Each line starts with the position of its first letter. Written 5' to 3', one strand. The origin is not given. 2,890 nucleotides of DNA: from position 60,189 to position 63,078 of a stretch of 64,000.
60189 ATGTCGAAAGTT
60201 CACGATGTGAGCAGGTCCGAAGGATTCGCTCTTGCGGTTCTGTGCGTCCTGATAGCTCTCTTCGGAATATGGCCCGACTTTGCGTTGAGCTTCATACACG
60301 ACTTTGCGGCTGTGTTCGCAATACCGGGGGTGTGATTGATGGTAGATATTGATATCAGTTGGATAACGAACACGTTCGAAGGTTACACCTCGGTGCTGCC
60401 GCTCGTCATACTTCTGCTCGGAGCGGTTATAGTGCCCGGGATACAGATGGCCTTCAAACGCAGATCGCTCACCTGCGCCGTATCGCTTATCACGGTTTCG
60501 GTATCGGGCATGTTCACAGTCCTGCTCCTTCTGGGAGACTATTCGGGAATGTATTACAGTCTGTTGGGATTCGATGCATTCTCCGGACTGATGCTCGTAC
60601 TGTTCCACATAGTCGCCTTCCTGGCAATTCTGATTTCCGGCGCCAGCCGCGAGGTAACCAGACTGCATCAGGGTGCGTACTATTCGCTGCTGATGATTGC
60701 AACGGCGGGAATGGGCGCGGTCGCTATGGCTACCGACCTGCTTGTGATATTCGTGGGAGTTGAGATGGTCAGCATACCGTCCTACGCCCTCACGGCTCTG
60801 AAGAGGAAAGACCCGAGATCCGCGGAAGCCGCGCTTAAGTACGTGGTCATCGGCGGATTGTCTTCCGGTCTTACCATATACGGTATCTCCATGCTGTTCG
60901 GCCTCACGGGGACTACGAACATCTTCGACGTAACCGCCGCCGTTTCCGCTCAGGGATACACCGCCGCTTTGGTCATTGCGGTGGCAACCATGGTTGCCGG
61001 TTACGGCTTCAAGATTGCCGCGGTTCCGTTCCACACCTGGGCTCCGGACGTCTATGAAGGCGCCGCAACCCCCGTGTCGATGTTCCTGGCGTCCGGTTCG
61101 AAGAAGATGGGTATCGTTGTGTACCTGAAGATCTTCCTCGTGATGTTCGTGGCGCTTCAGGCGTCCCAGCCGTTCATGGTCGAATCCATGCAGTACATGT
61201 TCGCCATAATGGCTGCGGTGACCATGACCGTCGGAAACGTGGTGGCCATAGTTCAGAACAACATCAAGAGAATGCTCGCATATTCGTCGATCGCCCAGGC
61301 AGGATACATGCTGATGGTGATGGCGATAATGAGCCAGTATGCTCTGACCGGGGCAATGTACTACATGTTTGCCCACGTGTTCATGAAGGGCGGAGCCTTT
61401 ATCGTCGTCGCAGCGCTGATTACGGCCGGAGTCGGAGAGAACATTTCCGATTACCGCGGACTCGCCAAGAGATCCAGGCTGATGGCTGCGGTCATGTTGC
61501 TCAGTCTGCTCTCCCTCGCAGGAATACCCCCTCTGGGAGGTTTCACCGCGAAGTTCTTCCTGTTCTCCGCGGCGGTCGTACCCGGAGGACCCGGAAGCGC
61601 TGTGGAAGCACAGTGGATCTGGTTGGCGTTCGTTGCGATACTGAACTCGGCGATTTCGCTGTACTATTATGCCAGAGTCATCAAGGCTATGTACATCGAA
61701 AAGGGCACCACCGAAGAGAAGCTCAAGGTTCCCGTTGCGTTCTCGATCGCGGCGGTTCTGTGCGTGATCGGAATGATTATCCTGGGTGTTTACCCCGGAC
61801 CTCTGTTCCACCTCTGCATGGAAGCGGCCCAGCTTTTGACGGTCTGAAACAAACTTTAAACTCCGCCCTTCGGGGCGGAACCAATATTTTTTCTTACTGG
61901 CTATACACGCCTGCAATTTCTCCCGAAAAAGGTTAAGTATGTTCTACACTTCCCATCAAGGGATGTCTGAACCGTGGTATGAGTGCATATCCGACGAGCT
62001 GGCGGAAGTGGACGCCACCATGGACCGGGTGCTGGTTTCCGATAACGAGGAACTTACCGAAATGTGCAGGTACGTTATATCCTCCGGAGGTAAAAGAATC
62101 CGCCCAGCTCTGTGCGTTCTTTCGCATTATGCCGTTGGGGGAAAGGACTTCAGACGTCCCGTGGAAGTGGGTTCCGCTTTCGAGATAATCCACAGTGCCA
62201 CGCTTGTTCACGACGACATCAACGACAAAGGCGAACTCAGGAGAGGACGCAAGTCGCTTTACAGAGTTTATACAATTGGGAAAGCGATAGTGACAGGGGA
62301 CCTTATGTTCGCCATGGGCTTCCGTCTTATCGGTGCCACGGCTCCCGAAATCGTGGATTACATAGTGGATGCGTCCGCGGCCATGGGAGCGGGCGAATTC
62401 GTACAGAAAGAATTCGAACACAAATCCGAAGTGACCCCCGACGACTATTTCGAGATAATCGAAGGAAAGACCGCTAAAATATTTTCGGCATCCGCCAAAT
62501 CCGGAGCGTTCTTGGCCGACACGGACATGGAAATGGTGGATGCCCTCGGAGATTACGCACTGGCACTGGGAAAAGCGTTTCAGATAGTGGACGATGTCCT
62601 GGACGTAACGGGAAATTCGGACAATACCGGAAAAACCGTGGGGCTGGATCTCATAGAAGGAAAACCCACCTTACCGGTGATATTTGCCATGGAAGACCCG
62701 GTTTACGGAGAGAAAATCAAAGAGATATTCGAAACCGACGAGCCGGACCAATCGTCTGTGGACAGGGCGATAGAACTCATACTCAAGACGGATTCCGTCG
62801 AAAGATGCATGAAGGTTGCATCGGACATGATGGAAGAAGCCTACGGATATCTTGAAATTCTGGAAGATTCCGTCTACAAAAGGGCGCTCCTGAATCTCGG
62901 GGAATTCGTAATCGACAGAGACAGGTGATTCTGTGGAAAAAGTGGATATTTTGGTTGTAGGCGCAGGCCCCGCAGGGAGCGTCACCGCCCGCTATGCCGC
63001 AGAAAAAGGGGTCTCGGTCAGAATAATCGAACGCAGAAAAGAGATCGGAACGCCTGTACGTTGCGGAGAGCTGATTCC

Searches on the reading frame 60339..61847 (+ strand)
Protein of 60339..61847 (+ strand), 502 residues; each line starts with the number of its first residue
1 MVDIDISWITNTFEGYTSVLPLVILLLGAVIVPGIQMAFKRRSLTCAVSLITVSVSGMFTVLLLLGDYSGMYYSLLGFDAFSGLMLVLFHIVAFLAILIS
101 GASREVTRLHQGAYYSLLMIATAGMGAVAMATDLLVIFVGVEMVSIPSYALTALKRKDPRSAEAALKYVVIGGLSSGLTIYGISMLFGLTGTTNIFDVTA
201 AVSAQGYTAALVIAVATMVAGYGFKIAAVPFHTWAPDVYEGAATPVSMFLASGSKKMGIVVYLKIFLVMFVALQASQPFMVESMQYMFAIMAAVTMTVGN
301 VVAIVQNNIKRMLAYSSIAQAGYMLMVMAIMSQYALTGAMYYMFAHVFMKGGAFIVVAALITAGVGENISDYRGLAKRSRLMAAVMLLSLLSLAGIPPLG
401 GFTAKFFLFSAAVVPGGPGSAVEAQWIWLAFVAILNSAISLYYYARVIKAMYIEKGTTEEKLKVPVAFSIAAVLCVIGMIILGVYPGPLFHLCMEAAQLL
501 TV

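Call 67: search_protein_families(library=pfam, proteins=[window:60339-61847:+], max_evalue=0.00001)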
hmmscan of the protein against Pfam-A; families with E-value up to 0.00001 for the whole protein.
window:60339-61847:+ (502 aa): 1 family
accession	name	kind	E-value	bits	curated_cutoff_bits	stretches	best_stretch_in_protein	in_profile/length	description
PF00361.26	Proton_antipo_M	-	1.4e-68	231.7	21.5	1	131-413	1-276/294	NADH:quinone oxidoreductase/Mrp antiporter, TM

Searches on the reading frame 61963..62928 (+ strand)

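Call 67: search_protein_families(library=pfam, proteins=[window:61963-62928:+], max_evalue=0.00001)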
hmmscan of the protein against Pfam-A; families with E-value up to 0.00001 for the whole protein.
window:61963-62928:+ (321 aa): 1 family
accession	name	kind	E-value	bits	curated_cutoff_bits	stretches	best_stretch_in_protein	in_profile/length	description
PF00348.22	polyprenyl_synt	-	7.1e-66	222.4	27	1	29-272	2-250/251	Polyprenyl synthetase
